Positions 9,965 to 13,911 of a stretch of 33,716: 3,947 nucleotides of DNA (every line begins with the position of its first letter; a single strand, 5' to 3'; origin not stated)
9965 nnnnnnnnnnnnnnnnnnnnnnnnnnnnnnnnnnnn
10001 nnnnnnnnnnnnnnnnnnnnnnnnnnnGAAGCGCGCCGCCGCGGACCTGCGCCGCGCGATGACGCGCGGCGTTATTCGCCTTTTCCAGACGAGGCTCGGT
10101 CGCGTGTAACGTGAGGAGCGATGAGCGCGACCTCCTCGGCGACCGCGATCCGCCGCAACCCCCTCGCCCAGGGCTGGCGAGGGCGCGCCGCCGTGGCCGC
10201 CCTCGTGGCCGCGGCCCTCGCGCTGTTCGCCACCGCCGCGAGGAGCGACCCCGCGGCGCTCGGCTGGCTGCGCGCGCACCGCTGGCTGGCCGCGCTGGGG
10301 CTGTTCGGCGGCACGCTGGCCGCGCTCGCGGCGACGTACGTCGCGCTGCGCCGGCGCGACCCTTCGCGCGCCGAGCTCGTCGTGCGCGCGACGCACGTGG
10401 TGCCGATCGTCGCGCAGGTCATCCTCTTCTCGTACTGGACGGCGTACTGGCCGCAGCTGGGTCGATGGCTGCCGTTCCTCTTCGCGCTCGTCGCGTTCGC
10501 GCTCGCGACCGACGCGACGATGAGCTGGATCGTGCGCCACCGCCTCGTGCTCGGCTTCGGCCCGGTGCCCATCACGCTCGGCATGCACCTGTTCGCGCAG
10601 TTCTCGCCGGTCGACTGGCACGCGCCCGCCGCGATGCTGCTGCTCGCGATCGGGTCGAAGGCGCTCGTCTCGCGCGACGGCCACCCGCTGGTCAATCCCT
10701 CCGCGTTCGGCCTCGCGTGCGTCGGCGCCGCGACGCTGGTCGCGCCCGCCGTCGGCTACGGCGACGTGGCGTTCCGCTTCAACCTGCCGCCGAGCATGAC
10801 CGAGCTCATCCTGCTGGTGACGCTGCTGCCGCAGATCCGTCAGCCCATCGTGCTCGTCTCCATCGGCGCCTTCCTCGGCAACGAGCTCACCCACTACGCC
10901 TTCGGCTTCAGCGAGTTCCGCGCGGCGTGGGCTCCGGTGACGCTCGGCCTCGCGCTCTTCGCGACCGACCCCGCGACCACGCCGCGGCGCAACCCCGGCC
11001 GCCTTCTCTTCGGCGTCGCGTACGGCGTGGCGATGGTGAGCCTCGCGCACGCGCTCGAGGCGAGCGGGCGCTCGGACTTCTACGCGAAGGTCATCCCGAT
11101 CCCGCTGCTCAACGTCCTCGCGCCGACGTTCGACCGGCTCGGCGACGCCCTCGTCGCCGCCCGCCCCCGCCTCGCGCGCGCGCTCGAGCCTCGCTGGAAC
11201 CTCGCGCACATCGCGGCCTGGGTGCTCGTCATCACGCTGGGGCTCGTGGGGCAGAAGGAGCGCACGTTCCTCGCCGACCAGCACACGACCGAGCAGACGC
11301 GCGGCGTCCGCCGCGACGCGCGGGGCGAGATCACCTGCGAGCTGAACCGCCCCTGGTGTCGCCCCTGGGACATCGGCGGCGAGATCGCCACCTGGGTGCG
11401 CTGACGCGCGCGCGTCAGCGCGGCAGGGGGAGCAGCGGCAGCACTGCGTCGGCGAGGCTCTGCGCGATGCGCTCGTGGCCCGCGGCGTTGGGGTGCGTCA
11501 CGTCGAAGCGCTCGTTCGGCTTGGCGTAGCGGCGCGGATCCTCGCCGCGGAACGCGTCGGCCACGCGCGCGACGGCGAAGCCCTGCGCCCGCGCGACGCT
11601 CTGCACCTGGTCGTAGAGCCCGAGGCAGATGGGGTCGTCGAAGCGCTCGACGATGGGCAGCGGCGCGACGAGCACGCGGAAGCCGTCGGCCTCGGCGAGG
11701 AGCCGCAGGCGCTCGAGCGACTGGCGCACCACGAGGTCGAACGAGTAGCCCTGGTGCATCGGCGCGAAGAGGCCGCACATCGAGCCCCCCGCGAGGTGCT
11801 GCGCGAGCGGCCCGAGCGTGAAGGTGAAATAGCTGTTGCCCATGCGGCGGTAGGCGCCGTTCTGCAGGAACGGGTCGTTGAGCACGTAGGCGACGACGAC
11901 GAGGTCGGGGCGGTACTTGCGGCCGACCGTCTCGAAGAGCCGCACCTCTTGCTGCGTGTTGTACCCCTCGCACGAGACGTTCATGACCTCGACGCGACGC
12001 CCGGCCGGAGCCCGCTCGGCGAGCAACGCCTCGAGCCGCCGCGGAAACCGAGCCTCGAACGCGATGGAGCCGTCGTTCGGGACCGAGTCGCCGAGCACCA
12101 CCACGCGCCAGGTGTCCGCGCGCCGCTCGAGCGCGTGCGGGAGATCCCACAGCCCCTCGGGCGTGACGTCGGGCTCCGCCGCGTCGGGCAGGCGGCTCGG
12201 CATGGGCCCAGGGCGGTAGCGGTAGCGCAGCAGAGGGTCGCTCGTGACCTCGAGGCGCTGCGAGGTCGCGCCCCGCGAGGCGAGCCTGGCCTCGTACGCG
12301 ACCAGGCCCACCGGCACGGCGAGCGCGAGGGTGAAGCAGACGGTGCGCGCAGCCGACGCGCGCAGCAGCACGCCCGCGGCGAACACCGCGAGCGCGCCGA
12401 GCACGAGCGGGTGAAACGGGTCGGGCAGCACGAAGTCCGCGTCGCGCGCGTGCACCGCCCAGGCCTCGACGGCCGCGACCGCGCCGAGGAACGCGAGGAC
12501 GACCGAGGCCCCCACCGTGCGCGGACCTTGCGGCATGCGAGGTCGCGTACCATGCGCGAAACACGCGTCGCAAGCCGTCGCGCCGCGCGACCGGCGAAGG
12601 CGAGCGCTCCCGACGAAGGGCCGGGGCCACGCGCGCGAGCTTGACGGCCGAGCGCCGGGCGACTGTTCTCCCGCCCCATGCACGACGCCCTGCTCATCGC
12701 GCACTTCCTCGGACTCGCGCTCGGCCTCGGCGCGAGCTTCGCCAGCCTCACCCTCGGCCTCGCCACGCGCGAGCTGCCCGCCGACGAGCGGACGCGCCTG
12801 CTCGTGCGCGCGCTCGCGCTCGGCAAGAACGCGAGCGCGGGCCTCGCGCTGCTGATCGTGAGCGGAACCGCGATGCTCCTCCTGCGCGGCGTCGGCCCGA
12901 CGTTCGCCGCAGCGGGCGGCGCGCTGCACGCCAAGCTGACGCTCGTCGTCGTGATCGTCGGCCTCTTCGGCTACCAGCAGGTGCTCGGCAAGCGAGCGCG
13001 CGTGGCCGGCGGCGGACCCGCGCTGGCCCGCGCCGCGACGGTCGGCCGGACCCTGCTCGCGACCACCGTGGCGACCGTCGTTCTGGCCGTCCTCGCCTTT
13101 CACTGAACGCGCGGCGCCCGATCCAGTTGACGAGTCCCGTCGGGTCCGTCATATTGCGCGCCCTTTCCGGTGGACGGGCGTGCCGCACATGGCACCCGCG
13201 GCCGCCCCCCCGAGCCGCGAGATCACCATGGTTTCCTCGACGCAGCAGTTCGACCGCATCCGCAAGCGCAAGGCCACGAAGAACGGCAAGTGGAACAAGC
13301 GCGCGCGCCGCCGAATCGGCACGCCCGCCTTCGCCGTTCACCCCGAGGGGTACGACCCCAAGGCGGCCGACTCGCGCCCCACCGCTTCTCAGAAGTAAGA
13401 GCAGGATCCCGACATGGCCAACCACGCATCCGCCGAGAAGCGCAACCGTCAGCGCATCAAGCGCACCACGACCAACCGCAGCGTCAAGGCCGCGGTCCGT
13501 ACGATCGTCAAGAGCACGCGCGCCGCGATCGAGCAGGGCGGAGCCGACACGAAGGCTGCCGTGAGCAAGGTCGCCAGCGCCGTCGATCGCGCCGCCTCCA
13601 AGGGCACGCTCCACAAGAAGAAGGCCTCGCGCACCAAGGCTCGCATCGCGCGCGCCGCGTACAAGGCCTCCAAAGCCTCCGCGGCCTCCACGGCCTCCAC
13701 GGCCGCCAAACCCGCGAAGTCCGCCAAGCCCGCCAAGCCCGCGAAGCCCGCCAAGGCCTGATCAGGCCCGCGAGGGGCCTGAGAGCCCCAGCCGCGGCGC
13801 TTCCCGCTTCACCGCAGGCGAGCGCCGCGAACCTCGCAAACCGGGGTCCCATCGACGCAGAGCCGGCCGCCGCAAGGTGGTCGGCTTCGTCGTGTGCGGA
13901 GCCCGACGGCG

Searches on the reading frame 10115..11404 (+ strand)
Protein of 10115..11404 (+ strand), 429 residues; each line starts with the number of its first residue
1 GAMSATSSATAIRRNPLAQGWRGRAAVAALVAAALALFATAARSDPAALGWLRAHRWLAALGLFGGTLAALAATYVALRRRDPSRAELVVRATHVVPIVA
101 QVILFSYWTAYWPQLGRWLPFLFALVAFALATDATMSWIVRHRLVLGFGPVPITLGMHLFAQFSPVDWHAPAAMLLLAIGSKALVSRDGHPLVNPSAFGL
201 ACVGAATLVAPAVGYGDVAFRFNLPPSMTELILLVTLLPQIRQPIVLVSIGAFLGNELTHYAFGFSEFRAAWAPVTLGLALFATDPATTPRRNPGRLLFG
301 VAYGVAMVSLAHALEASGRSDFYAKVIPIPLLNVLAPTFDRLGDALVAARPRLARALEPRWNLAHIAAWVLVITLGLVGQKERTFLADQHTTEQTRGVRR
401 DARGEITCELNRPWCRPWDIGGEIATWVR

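Call 18: search_protein_families(library=pfam, proteins=[window:10115-11404:+], max_evalue=0.001)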
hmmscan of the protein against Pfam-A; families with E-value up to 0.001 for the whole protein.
window:10115-11404:+ (429 aa): 1 family
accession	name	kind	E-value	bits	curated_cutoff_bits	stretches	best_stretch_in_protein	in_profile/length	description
PF03116.20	NQR2_RnfD_RnfE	-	0.00017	21.5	27.7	1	273-341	225-288/296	NQR2, RnfD, RnfE family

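Call 85: search_protein_families(library=ncbifam, proteins=[window:10121-11404:+], max_evalue=0.01)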
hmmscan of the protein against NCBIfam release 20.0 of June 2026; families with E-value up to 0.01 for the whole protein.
window:10121-11404:+ (427 aa): 1 family
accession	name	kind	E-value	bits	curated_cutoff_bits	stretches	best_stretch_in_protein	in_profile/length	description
TIGR01937.1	nqrB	equivalog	0.0075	15.2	349.9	0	273-340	341-404/413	NADH:ubiquinone reductase (Na(+)-transporting) subunit B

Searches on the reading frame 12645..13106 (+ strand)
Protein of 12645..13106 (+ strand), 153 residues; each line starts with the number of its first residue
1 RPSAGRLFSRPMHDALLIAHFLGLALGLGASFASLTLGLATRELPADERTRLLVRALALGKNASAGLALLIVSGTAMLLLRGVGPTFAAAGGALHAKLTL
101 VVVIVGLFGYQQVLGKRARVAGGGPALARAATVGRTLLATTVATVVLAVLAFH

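Call 18: search_protein_families(library=pfam, proteins=[window:12645-13106:+], max_evalue=0.001)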
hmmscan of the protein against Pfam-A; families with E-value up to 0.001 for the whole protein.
window:12645-13106:+ (153 aa): 1 family
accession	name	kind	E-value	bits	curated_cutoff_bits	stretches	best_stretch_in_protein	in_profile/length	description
PF05425.18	CopD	-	0.00018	22.3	32.1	1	63-147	11-99/105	Copper resistance protein D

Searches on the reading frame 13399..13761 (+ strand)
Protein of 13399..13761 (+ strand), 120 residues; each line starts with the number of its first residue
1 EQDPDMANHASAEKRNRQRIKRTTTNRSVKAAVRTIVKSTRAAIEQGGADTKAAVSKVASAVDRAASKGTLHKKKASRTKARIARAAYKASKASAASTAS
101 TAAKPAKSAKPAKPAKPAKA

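Call 18: search_protein_families(library=pfam, proteins=[window:13399-13761:+], max_evalue=0.001)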
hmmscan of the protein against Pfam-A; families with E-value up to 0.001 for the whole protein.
window:13399-13761:+ (120 aa): 1 family
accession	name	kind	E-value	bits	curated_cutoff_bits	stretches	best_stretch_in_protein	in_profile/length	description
PF01649.23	Ribosomal_S20p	-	6e-20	72.1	29.5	1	7-86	1-81/83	Ribosomal protein S20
